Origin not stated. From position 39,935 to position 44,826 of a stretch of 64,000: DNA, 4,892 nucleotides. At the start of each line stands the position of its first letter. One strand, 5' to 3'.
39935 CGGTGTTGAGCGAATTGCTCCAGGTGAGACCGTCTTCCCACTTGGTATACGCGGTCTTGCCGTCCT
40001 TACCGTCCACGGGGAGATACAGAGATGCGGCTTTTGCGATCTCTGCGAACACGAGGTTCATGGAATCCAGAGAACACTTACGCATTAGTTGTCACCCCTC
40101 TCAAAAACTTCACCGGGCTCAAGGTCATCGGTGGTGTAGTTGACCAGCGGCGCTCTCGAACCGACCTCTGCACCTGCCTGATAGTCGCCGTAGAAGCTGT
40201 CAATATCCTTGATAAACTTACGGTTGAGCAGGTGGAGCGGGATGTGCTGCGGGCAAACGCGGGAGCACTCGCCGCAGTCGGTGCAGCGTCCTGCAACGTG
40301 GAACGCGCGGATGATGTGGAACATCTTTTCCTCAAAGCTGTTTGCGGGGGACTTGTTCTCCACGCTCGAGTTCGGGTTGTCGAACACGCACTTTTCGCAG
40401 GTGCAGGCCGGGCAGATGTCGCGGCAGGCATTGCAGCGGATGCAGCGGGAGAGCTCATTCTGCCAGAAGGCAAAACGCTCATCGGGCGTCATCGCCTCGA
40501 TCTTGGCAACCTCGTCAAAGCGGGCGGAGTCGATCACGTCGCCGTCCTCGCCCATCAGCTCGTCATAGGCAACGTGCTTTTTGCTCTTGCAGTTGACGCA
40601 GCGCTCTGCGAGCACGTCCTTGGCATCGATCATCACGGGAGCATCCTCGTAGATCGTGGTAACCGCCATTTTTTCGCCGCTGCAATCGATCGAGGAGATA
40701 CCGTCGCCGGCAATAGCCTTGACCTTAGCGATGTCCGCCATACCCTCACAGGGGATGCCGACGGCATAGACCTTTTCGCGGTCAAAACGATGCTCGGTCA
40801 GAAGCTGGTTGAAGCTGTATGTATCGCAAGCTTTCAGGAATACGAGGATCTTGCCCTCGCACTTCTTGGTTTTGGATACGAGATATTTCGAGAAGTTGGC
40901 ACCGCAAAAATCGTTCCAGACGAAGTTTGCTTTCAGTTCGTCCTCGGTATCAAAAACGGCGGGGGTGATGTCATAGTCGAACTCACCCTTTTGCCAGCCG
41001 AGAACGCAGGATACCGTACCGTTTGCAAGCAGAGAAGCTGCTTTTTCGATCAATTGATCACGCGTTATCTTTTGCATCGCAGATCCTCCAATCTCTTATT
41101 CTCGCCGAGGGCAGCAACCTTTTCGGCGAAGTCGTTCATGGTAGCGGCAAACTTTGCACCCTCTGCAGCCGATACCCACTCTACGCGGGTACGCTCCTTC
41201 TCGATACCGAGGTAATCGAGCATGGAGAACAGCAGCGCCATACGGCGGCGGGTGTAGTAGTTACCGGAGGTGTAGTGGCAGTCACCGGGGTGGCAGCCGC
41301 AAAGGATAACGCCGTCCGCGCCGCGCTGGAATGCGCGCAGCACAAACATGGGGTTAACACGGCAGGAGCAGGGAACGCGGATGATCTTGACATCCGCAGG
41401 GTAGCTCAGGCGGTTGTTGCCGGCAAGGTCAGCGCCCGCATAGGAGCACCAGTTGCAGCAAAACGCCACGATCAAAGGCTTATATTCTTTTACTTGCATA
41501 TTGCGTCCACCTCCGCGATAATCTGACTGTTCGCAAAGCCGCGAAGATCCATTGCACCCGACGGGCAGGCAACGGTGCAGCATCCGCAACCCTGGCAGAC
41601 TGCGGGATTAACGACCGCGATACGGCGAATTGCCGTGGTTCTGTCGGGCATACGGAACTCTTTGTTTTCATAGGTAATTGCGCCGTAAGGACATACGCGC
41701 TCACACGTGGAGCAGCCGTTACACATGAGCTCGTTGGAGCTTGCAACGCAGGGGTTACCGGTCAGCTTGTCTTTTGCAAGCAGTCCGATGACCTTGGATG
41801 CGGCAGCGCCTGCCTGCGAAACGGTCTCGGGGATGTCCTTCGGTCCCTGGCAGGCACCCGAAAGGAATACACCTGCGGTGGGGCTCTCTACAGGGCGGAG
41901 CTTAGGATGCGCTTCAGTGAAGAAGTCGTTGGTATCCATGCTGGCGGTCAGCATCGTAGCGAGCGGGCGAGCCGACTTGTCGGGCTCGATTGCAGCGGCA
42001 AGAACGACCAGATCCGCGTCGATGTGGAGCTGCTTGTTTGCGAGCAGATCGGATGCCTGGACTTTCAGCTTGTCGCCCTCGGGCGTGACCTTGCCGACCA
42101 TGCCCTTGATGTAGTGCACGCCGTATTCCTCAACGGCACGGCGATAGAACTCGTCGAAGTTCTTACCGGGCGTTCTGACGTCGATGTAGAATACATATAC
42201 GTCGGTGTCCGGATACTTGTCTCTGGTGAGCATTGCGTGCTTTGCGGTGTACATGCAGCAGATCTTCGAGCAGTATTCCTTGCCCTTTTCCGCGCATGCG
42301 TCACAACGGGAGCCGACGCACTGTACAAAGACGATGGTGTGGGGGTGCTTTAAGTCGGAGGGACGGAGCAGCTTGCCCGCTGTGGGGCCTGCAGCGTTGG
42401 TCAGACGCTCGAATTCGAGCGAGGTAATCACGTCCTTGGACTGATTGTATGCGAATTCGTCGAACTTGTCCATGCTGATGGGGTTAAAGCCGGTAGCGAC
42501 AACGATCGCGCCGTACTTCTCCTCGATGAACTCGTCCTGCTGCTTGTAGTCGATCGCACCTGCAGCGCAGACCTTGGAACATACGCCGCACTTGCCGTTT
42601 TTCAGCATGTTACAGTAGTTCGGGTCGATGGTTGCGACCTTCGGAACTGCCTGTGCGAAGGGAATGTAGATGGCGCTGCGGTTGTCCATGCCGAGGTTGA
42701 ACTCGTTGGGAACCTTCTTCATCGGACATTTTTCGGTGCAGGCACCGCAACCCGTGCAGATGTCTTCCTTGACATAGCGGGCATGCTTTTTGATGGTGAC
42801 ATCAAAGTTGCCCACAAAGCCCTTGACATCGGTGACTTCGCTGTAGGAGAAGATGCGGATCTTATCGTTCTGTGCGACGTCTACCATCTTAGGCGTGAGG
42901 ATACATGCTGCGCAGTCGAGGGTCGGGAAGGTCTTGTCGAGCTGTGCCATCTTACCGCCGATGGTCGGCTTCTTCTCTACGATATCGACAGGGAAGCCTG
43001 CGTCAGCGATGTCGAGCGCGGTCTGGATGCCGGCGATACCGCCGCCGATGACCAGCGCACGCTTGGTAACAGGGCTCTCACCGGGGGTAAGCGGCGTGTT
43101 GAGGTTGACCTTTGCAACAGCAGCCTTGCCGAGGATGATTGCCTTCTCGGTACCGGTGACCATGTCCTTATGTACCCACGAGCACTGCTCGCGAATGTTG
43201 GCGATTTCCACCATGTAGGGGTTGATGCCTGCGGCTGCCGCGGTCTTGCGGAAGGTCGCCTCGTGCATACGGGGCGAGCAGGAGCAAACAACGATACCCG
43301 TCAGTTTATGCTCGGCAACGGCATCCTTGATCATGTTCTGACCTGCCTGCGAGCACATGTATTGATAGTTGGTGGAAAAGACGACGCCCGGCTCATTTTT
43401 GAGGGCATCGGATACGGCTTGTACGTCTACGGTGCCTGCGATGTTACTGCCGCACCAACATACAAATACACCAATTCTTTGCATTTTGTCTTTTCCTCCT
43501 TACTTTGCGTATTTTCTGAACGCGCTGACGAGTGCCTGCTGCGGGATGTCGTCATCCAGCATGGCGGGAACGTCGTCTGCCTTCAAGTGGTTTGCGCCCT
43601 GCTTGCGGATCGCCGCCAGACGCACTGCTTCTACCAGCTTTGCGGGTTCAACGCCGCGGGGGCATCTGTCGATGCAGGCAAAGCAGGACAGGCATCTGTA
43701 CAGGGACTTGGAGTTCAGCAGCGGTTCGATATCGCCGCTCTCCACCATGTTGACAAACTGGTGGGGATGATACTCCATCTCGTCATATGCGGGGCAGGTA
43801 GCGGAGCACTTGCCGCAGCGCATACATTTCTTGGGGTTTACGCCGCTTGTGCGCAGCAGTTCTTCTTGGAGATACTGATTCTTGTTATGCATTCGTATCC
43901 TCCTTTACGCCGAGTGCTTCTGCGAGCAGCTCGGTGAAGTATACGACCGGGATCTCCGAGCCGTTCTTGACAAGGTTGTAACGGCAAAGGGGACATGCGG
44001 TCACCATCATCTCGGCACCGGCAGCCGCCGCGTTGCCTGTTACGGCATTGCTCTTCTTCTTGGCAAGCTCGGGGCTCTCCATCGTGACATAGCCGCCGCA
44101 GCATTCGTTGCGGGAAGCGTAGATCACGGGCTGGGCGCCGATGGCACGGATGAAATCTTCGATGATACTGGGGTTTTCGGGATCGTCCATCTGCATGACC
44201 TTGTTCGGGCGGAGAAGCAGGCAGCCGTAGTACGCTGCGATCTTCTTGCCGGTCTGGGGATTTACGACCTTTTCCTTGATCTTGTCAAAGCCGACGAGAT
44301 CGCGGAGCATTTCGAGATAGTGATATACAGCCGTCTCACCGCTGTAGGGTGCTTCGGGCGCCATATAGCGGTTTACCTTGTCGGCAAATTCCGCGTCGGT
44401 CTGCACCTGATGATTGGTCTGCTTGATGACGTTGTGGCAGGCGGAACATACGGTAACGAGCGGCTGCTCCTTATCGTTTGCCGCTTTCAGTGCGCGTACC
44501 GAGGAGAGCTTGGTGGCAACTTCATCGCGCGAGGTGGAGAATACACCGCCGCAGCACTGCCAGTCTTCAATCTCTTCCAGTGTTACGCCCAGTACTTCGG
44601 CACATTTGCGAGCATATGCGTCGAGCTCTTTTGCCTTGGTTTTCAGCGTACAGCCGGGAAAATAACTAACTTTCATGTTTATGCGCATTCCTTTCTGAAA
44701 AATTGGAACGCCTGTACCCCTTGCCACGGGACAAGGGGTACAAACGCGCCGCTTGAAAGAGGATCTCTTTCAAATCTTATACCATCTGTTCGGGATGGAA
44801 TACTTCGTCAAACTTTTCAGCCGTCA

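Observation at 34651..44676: hdrBCA-flxDCBA cluster transcriptionally fused to a soluble fumarate-reductase-like pair and a SucE-like exporter: candidate electron-bifurcating fumarate reductase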

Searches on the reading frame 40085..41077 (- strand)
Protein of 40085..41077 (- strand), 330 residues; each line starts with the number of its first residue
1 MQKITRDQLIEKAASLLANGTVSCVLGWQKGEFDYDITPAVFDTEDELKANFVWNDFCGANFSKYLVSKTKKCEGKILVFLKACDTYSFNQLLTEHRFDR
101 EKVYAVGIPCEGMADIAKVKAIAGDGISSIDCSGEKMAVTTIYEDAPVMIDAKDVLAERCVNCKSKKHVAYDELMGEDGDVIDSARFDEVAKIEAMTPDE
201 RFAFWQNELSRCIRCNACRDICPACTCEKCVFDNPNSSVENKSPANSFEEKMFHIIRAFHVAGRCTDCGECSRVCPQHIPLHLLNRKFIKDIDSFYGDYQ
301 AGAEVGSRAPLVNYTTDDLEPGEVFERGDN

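Call 4: search_protein_families(library=pfam, proteins=[window:40085-41077:-], max_evalue=0.01)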
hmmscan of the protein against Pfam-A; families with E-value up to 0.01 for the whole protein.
window:40085-41077:- (330 aa): 11 families
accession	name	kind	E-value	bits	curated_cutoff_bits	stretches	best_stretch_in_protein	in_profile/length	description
PF13183.11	Fer4_8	-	2e-07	31.9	27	1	208-279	1-68/68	4Fe-4S dicluster domain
PF13187.11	Fer4_9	-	2.3e-07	31.2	27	1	211-278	1-50/52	4Fe-4S dicluster domain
PF12797.12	Fer4_2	-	3.3e-06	27.2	24.5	2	208-224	6-22/22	4Fe-4S binding domain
PF13534.11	Fer4_17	-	8.2e-06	26.7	22.2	1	211-279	1-60/61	4Fe-4S dicluster domain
PF00037.32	Fer4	-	1.5e-05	25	21.1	2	263-278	6-21/24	4Fe-4S binding domain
PF13237.11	Fer4_10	-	8.4e-05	22.9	25.5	2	262-282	6-22/53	4Fe-4S dicluster domain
PF12838.12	Fer4_7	-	0.00038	21.3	27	1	211-278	1-51/52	4Fe-4S dicluster domain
PF13746.11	Fer4_18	-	0.0026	18.4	27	0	257-280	53-76/114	4Fe-4S dicluster domain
PF12837.12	Fer4_6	-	0.0027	18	25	1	262-276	6-20/24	4Fe-4S binding domain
PF12800.12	Fer4_4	-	0.0048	17.6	24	0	263-276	2-15/17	4Fe-4S binding domain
PF13484.11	Fer4_16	-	0.005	18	30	1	211-277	1-65/66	4Fe-4S double cluster binding domain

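Call 5: search_protein_families(library=ncbifam, proteins=[window:40085-41077:-], max_evalue=0.001)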
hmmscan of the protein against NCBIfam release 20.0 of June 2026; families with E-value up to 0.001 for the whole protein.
window:40085-41077:- (330 aa): 12 families
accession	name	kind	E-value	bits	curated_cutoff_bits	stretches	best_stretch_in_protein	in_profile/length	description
NF009226.0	PRK12576.1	equivalog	9.1e-07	28.5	344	1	189-282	135-227/317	succinate dehydrogenase/fumarate reductase iron-sulfur subunit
TIGR00273.1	TIGR00273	equivalog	4.3e-06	25.9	444.8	1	210-291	293-371/432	LutB/LldF family L-lactate oxidation iron-sulfur protein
NF006391.0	PRK08640.1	equivalog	9.4e-06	24.7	244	1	204-282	147-229/254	succinate dehydrogenase iron-sulfur subunit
NF040763.1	FeFe_hydrog_A6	exception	9.3e-05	21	765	1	158-277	95-202/571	NADH-dependent [FeFe] hydrogenase, group A6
NF004898.0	PRK06259.1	equivalog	0.00017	20.4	385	1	207-280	131-203/488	fumarate reductase (CoM/CoB) subunit TfrB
TIGR02512.1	FeFe_hydrog_A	subfamily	0.00022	20.2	405.95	1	208-278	5-65/375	[FeFe] hydrogenase, group A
NF004546.0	PRK05888.3-3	equivalog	0.00032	20.1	260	1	209-283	63-127/196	NADH-quinone oxidoreductase subunit NuoI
NF005746.0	PRK07570.1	subfamily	0.00037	19.8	243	1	204-285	151-234/250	succinate dehydrogenase/fumarate reductase iron-sulfur subunit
NF009051.0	PRK12385.1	equivalog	0.00047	19.7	333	1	196-279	135-219/244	succinate dehydrogenase/fumarate reductase iron-sulfur subunit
TIGR02910.1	sulfite_red_A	equivalog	0.00051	19.4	323.15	0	66-229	80-239/334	anaerobic sulfite reductase subunit AsrA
NF041837.1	rnfC_Methano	equivalog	0.00072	18.5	650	0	218-298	353-432/438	Rnf electron transport complex subunit RnfC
NF010590.0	PRK13984.1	equivalog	0.0009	17.5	946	0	246-282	171-209/611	putative oxidoreductase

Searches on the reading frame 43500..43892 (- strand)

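Call 4: search_protein_families(library=pfam, proteins=[window:43500-43892:-], max_evalue=0.01)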
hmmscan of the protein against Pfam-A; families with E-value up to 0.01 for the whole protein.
window:43500-43892:- (130 aa): 16 families
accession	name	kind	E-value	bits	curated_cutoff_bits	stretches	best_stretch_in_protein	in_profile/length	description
PF13183.11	Fer4_8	-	4.8e-11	43.5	27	1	21-81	3-68/68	4Fe-4S dicluster domain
PF13534.11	Fer4_17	-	1.3e-10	42.1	22.2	1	22-81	1-60/61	4Fe-4S dicluster domain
PF13187.11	Fer4_9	-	4.5e-09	36.6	27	1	22-80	1-50/52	4Fe-4S dicluster domain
PF13237.11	Fer4_10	-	2.4e-08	34.2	25.5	1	18-78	4-53/53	4Fe-4S dicluster domain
PF12838.12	Fer4_7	-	4.4e-07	30.7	27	1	22-81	1-52/52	4Fe-4S dicluster domain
PF13484.11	Fer4_16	-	2.3e-06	28.7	30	0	66-89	1-26/66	4Fe-4S double cluster binding domain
PF14697.11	Fer4_21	-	1.9e-05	25.1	35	1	18-51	3-38/59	4Fe-4S dicluster domain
PF12797.12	Fer4_2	-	5e-05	23.4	24.5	1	18-35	5-22/22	4Fe-4S binding domain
PF00037.32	Fer4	-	6.1e-05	23.1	21.1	1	18-35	3-20/24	4Fe-4S binding domain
PF25160.1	LdpA_Fe-S-bd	-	0.00018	21.7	27.6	1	14-35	19-40/49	LdpA Fe-S cluster-binding domain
PF12800.12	Fer4_4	-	0.00023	21.7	24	0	20-36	1-17/17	4Fe-4S binding domain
PF12837.12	Fer4_6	-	0.00024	21.4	25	1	18-35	4-21/24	4Fe-4S binding domain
PF14691.11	Fer4_20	-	0.00081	19.6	25.8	0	65-107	22-66/113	Dihydroprymidine dehydrogenase domain II, 4Fe-4S cluster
PF12798.12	Fer4_3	-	0.0015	19.6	27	0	67-80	1-14/15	4Fe-4S binding domain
PF13370.11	Fer4_13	-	0.0027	18.8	24.5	0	18-40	1-23/58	4Fe-4S single cluster domain of Ferredoxin I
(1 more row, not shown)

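Call 5: search_protein_families(library=ncbifam, proteins=[window:43500-43892:-], max_evalue=0.001)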
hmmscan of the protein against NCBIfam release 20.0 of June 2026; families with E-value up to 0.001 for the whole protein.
window:43500-43892:- (130 aa): 29 families (the best 25 are shown)
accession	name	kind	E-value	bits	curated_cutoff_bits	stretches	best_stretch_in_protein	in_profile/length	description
TIGR03290.1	CoB_CoM_SS_C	equivalog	6.8e-17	61.8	160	1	21-99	2-80/144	CoB--CoM heterodisulfide reductase subunit C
NF041779.1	hetero_SS_HdrC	equivalog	8.4e-16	58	350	1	18-97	28-106/198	ferredoxin:CoB-CoM heterodisulfide reductase subunit HdrC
NF038018.1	qmoC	equivalog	1.3e-14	54.5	300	1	10-99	7-96/360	quinone-interacting membrane-bound oxidoreductase complex subunit QmoC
NF041890.1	hdrC_Methbact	equivalog_domain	1.7e-14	53.8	270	1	15-101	23-108/192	ferredoxin:CoB-CoM heterodisulfide reductase subunit HdrC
NF008434.0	PRK11274.1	equivalog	2e-10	40.2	333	1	21-127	23-134/409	glycolate oxidase subunit GlcF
NF004616.0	PRK05950.1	subfamily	4.8e-10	39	228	1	5-97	131-236/238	succinate dehydrogenase iron-sulfur subunit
TIGR00384.1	dhsB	subfamily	3.2e-07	30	88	1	21-91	140-222/222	succinate dehydrogenase and fumarate reductase iron-sulfur protein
NF004898.0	PRK06259.1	equivalog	3.8e-07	29.1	385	1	20-98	133-220/488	fumarate reductase (CoM/CoB) subunit TfrB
TIGR00273.1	TIGR00273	equivalog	4.3e-07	29.1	444.8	1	21-100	293-377/432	LutB/LldF family L-lactate oxidation iron-sulfur protein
NF045670.1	quin_L_LdhH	equivalog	5.2e-07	28.3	800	1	22-104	305-393/706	L-lactate dehydrogenase (quinone) large subunit LdhH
TIGR01945.1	rnfC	subfamily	6.5e-07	28.2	245.95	1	18-92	360-426/435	RnfABCDGE type electron transport complex subunit C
NF009226.0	PRK12576.1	equivalog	2.2e-06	27.2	344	1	22-94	155-238/317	succinate dehydrogenase/fumarate reductase iron-sulfur subunit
NF009225.0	PRK12575.1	subfamily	6.3e-06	25.8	443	1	22-97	145-233/235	succinate dehydrogenase/fumarate reductase iron-sulfur subunit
TIGR00314.1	cdhA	equivalog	7.5e-06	24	781.3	1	21-96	399-468/784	CO dehydrogenase/acetyl-CoA synthase complex subunit alpha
NF003454.1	PRK05035.1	equivalog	7.6e-06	24.7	345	1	19-106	365-446/556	electron transport complex subunit RsxC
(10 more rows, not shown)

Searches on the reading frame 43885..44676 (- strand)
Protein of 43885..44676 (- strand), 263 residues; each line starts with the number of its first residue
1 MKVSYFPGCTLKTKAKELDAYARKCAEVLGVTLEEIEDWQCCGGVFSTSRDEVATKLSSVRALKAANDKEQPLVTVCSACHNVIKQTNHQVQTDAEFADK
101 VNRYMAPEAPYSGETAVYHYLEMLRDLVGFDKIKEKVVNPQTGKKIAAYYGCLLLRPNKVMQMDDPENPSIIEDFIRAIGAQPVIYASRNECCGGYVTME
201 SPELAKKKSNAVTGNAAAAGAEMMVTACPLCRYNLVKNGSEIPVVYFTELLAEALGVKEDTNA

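Call 4: search_protein_families(library=pfam, proteins=[window:43885-44676:-], max_evalue=0.01)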
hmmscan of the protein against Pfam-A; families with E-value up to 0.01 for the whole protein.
window:43885-44676:- (263 aa): 1 family
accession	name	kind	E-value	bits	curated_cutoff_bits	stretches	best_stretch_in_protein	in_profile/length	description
PF02754.22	CCG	-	1.4e-20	73.6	20.6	2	3-85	1-85/85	Cysteine-rich domain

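Call 5: search_protein_families(library=ncbifam, proteins=[window:43885-44676:-], max_evalue=0.001)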
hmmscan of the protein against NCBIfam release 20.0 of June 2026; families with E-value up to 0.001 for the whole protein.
window:43885-44676:- (263 aa): 9 families
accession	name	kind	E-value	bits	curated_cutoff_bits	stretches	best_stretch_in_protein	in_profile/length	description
NF042965.1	MFR_anch_SdhE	equivalog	9.1e-45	153.4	500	1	3-235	3-232/282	8-methylmenaquinol:fumarate reductase membrane anchor subunit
TIGR03288.1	CoB_CoM_SS_B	equivalog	1.1e-43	149.6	345.15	1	2-260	1-272/290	CoB--CoM heterodisulfide reductase subunit B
NF041780.1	hetero_SS_HdrB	equivalog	9.3e-15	54.7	450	1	7-234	10-250/304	ferredoxin:CoB-CoM heterodisulfide reductase subunit HdrB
NF004898.0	PRK06259.1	equivalog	4.7e-12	45.3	385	2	188-254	414-487/488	fumarate reductase (CoM/CoB) subunit TfrB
NF045670.1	quin_L_LdhH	equivalog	4.7e-12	45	800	1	1-251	467-705/706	L-lactate dehydrogenase (quinone) large subunit LdhH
NF008434.0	PRK11274.1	equivalog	9.8e-11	41.2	333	1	5-255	172-407/409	glycolate oxidase subunit GlcF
NF008369.0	PRK11168.1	equivalog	5.5e-08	32.1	278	1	2-256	168-400/401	anaerobic glycerol-3-phosphate dehydrogenase subunit C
NF045663.1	diclust_near_Sec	equivalog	4.6e-07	28.3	530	0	9-91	542-625/759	pyridine nucleotide-disulfide oxidoreductase/dicluster-binding protein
TIGR02964.1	xanthine_xdhC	equivalog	0.00038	20.1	161.6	0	15-81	44-110/246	xanthine dehydrogenase accessory protein XdhC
